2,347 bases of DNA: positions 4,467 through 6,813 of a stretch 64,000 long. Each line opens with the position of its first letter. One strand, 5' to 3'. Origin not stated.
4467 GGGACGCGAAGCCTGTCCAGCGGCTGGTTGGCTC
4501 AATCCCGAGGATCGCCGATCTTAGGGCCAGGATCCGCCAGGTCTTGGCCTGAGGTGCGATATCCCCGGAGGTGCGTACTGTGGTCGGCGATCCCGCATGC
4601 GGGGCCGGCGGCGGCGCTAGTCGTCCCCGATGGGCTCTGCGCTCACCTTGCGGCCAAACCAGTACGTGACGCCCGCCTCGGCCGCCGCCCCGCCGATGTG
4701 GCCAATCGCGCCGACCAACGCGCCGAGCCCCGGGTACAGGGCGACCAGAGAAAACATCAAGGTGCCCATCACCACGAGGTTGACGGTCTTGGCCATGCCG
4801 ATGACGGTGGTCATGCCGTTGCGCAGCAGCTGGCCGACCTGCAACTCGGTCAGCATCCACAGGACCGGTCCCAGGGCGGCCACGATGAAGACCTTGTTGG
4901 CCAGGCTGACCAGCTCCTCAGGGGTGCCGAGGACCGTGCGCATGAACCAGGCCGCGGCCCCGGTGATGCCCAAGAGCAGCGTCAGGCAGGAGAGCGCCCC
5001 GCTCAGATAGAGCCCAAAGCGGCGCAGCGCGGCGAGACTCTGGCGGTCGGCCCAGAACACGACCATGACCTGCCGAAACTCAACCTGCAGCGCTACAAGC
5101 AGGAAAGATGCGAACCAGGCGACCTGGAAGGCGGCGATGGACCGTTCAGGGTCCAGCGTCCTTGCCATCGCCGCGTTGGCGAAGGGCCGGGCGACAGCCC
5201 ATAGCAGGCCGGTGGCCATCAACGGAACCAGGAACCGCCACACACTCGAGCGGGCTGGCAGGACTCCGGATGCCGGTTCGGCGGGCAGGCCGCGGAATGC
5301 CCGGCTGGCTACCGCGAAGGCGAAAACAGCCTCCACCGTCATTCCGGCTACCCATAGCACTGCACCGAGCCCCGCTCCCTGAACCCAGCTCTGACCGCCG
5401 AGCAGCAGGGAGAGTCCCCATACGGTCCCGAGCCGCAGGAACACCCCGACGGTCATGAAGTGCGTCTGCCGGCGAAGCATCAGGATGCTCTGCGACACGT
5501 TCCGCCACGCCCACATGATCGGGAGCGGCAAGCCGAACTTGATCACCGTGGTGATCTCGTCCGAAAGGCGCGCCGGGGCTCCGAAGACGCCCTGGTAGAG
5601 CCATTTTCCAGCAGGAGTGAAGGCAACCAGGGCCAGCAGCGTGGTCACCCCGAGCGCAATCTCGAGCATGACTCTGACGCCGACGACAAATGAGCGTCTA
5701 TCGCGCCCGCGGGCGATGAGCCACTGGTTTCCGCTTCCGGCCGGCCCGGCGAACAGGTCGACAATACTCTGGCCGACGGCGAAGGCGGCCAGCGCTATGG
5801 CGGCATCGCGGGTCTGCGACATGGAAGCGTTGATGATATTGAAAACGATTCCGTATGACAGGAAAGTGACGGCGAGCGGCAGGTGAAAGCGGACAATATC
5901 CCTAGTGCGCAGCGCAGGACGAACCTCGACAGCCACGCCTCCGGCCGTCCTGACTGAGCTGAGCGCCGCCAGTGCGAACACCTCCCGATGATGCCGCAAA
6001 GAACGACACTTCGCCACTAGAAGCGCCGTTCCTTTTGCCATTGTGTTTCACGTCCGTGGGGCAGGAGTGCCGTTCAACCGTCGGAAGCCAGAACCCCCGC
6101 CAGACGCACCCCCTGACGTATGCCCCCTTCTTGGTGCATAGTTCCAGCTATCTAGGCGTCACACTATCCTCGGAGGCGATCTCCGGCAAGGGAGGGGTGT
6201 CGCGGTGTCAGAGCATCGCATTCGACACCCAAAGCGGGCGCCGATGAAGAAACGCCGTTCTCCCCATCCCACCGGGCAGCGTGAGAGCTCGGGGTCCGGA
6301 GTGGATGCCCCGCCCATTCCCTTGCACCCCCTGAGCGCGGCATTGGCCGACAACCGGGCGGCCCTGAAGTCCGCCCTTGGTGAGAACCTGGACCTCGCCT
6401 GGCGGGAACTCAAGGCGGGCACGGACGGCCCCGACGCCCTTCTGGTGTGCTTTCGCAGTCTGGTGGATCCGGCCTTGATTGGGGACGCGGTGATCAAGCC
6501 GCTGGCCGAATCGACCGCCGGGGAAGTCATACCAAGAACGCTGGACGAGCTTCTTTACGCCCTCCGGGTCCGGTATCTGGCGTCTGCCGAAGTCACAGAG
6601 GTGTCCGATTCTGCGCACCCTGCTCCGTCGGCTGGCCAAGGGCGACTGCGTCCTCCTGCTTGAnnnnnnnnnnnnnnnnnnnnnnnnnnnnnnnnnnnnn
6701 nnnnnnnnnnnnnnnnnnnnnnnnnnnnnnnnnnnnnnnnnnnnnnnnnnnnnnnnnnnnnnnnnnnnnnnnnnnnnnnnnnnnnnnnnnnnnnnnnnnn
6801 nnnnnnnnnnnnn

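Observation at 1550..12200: Diverged segmental duplication with reciprocal (complementary) gene decay; tpl present in one copy only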

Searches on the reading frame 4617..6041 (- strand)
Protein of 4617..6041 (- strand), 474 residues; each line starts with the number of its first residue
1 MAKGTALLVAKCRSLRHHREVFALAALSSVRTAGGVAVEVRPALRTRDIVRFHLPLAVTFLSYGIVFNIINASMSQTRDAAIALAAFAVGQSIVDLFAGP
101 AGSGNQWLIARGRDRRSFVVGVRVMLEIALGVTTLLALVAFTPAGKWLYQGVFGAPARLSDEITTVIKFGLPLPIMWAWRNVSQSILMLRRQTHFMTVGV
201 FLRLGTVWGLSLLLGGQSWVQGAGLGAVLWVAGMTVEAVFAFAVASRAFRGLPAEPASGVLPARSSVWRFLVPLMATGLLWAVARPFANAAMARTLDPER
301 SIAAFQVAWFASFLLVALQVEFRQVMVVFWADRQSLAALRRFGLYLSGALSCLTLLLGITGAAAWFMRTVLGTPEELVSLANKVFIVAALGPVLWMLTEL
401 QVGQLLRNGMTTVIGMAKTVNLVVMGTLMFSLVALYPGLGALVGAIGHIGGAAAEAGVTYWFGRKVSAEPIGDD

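Call 8: search_protein_families(library=pfam, proteins=[window:4617-6041:-], max_evalue=0.01)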
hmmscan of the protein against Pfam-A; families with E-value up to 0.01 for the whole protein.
window:4617-6041:- (474 aa): 0 families

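Call 9: search_protein_families(library=ncbifam, proteins=[window:4617-6041:-], max_evalue=0.001)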
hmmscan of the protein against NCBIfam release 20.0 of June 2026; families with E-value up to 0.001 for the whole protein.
window:4617-6041:- (474 aa): 0 families

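Call 10: find_related_loci(query=window:4617-6041:-, collection=genome_contigs, flank=10000)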
Query window:4617-6041:- (474 aa) in genome_contigs; peptide patterns used: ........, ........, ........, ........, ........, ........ (x = any residue, [..] = any of these).
56 stretches matched a pattern, but none encodes a relative of the query by tblastn (E <= 1e-3).

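Call 12: find_homologous_proteins(query=window:4617-6041:-, max_evalue=0.001)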
Query window:4617-6041:- (474 aa): 29 proteins with E <= 0.001 among 8000 candidates.
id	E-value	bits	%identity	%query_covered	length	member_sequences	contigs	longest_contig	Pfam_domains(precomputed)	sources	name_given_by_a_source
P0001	4.2e-289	977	100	97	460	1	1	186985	-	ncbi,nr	ncbi:MAG: hypothetical protein Q8P31_06325 [Bacillota bacterium]|nr:hypothetical protein [Bacillota 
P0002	7.6e-231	785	81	94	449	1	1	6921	PF07260.16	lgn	-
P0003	1.4e-216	738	82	89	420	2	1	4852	-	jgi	jgi:hypothetical protein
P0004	3.4e-198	677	81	85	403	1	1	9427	-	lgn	-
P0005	2.8e-195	668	71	94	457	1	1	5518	-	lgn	-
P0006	9.5e-195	666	72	93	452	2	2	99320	-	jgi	-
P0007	2.1e-190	652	70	93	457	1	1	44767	-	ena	-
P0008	1.8e-188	645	71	89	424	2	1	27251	-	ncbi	-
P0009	2.0e-187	642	70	92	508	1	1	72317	-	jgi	jgi:hypothetical protein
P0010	2.4e-183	628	70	90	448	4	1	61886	-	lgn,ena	-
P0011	5.3e-178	611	69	91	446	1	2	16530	-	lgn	-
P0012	1.2e-172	593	65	92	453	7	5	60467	-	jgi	-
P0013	4.8e-168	578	65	91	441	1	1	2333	-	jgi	jgi:hypothetical protein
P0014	2.2e-153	530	61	89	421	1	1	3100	-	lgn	-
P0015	4.3e-131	456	51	94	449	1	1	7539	-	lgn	-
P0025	1.5e-25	108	29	85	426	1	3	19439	PF07260.16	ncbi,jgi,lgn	-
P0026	9.5e-21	92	26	74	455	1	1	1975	PF07260.16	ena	-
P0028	5.6e-11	60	26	60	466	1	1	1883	PF07260.16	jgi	jgi:hypothetical protein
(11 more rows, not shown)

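Call 13: find_encoding_contigs(protein=P0001, flank=10000, max_places=4)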
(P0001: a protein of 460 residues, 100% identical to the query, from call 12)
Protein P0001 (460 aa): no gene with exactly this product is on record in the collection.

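Call 14: find_encoding_contigs(protein=P0006, flank=10000, max_places=4)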
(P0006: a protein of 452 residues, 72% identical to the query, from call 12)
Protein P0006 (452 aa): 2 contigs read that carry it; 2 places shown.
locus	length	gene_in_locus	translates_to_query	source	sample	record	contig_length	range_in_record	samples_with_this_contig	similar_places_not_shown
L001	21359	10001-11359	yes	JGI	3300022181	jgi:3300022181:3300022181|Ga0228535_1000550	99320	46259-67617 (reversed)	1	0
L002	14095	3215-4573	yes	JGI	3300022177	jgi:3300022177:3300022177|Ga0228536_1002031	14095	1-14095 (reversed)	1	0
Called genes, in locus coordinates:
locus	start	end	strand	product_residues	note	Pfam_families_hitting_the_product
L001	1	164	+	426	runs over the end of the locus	PF06779:MFS_4 (weak), PF07690:MFS_1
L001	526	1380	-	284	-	PF12833:HTH_18, PF00165:HTH_AraC, PF14526:Cass2, PF06445:GyrI-like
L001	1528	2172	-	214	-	PF01209:Ubie_methyltran, PF13489:Methyltransf_23, PF13847:Methyltransf_31, PF08241:Methyltransf_11, PF08242:Methyltransf_12, PF13649:Methyltransf_25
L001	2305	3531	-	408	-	PF07969:Amidohydro_3 (faint), PF01979:Amidohydro_1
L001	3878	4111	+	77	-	-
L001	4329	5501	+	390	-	PF04389:Peptidase_M28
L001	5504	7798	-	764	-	PF02901:PFL-like, PF01228:Gly_radical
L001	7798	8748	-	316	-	PF13353:Fer4_12 (faint), PF00037:Fer4 (faint), PF12837:Fer4_6 (faint), PF13237:Fer4_10 (weak), PF12838:Fer4_7 (weak), PF04055:Radical_SAM (weak)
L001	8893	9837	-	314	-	PF00376:MerR, PF13411:MerR_1, PF14526:Cass2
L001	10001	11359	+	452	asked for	-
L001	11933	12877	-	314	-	PF19420:DDAH_eukar, PF02274:ADI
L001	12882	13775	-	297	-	PF00753:Lactamase_B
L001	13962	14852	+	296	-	PF01988:VIT1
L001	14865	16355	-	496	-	PF07364:DUF1485, PF07171:MlrC_C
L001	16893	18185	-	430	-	PF26549:Tricorn_N, PF26550:Tricorn_2nd (faint), PF00930:DPPIV_N (faint), PF07676:PD40 (faint)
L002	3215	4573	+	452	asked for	-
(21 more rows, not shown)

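Call 15: find_encoding_contigs(protein=P0004, flank=10000, max_places=4)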
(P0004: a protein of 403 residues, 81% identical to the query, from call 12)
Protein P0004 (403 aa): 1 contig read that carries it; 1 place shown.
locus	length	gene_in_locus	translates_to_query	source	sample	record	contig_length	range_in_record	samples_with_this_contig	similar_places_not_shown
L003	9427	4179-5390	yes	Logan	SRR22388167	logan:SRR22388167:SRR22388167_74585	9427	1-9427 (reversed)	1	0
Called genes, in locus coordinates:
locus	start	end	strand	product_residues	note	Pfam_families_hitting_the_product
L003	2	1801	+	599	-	?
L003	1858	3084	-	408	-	-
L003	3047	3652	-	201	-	PF04542:Sigma70_r2, PF08281:Sigma70_r4_2, PF04545:Sigma70_r4 (weak)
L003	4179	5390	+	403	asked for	-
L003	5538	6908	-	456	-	PF01212:Beta_elim_lyase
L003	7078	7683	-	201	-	PF12697:Abhydrolase_6, PF00561:Abhydrolase_1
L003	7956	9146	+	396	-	PF01321:Creatinase_N, PF00557:Peptidase_M24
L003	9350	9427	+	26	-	?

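Call 16: find_encoding_contigs(protein=P0002, flank=10000, max_places=4)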
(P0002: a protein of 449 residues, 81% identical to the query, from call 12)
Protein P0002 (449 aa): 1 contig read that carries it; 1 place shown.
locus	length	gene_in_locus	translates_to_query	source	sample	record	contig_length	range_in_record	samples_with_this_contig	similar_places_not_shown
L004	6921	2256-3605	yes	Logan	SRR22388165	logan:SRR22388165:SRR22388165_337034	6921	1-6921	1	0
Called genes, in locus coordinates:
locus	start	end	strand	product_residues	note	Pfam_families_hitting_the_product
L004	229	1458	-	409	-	-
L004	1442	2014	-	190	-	PF04542:Sigma70_r2, PF08281:Sigma70_r4_2, PF04545:Sigma70_r4 (weak)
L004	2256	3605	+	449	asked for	PF07260:ANKH (faint)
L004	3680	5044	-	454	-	PF01212:Beta_elim_lyase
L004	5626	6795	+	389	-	PF02517:Rce1-like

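Call 17: find_encoding_contigs(protein=P0003, flank=10000, max_places=4)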
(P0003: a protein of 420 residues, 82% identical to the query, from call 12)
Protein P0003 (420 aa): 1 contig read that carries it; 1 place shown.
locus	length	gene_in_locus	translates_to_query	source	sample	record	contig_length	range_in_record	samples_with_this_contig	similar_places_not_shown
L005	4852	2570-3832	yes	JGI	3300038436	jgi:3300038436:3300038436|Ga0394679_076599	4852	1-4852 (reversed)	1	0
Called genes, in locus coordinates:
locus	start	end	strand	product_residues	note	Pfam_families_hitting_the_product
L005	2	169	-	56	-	?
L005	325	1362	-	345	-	-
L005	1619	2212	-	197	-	PF04542:Sigma70_r2, PF08281:Sigma70_r4_2, PF04545:Sigma70_r4 (weak)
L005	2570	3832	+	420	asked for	-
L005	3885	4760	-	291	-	PF01636:APH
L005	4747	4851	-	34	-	?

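Call 18: find_encoding_contigs(protein=P0007, flank=10000, max_places=4)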
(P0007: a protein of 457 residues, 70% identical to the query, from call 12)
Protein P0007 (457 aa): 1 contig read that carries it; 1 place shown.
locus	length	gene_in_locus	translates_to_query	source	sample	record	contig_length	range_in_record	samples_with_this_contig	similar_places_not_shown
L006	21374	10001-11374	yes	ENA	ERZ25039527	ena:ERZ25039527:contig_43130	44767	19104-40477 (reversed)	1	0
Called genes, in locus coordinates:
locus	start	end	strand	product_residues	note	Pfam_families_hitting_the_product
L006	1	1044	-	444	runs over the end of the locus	PF13375:RnfC_N, PF01512:Complex1_51K, PF10531:SLBB, PF12797:Fer4_2 (faint), PF13187:Fer4_9, PF13237:Fer4_10, PF12838:Fer4_7, PF13183:Fer4_8 (weak), +2 more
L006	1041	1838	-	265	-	PF12797:Fer4_2 (faint), PF12838:Fer4_7, PF13247:Fer4_11, PF14697:Fer4_21 (weak), PF13187:Fer4_9 (weak), PF25160:LdpA_Fe-S-bd (weak), PF00037:Fer4, PF12837:Fer4_6 (weak), +2 more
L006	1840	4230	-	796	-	PF00384:Molybdopterin, PF01568:Molydop_binding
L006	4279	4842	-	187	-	PF04879:Molybdop_Fe4S4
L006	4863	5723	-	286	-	PF24859:FdhE_central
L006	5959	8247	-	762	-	PF02901:PFL-like, PF01228:Gly_radical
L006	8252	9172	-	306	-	PF13353:Fer4_12 (weak), PF12838:Fer4_7 (faint), PF00037:Fer4 (faint), PF13237:Fer4_10 (weak), PF04055:Radical_SAM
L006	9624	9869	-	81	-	PF04972:BON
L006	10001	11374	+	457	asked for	-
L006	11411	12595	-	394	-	-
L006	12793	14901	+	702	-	PF12228:DUF3604 (faint)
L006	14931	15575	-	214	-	PF00156:Pribosyltran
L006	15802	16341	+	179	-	-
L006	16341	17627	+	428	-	PF00092:VWA, PF13519:VWA_2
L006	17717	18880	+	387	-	PF04389:Peptidase_M28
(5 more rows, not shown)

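Call 54: find_encoding_contigs(protein=P0155, flank=10000, max_places=6)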
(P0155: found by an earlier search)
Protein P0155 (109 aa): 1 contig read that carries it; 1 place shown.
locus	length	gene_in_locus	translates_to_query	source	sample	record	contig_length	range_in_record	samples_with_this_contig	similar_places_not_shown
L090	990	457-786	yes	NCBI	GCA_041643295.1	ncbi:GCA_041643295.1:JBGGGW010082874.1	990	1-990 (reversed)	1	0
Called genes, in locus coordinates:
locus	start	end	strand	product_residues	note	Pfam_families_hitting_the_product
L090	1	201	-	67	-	?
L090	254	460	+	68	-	PF00561:Abhydrolase_1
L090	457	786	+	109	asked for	PF00085:Thioredoxin, PF13098:Thioredoxin_2, PF13905:Thioredoxin_8 (faint)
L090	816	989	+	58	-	?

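Call 58: search_solved_structures(query=A1, max_evalue=1)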
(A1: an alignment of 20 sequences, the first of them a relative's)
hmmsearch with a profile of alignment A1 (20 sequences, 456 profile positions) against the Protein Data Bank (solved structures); distinct sequences matched with E-value up to 1: 1.
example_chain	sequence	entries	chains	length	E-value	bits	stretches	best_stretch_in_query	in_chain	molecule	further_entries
9lts_A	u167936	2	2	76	0.082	14.7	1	178-229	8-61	Protein LRC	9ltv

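Call 59: search_protein_families(library=pfam, alignment_id=A1, max_evalue=0.1)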
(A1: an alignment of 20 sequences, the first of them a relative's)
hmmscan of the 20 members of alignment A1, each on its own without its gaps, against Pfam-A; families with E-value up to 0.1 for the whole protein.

A. member 1, P0001 (460 aa): 0 families

B. families by the number of members that match (of 20 scanned): 4 families
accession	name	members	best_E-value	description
PF07260.16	ANKH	11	1e-10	Progressive ankylosis protein (ANKH)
PF20336.3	DUF6631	4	0.023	Family of unknown function (DUF6631)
PF15475.11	UPF0444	1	0.078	Transmembrane protein C12orf23, UPF0444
PF00001.26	7tm_1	1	0.097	7 transmembrane receptor (rhodopsin family)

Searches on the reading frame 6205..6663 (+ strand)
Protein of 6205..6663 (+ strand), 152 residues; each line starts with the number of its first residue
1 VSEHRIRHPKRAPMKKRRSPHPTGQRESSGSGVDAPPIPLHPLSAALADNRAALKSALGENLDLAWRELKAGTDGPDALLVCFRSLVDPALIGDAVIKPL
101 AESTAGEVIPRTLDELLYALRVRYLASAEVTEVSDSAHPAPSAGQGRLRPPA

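Call 8: search_protein_families(library=pfam, proteins=[window:6205-6663:+], max_evalue=0.01)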
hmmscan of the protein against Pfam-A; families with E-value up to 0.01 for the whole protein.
window:6205-6663:+ (152 aa): 1 family
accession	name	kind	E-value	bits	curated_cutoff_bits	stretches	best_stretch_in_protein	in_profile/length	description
PF03323.18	GerA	-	0.0018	17.3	27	1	53-135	2-82/466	Bacillus/Clostridium GerA spore germination protein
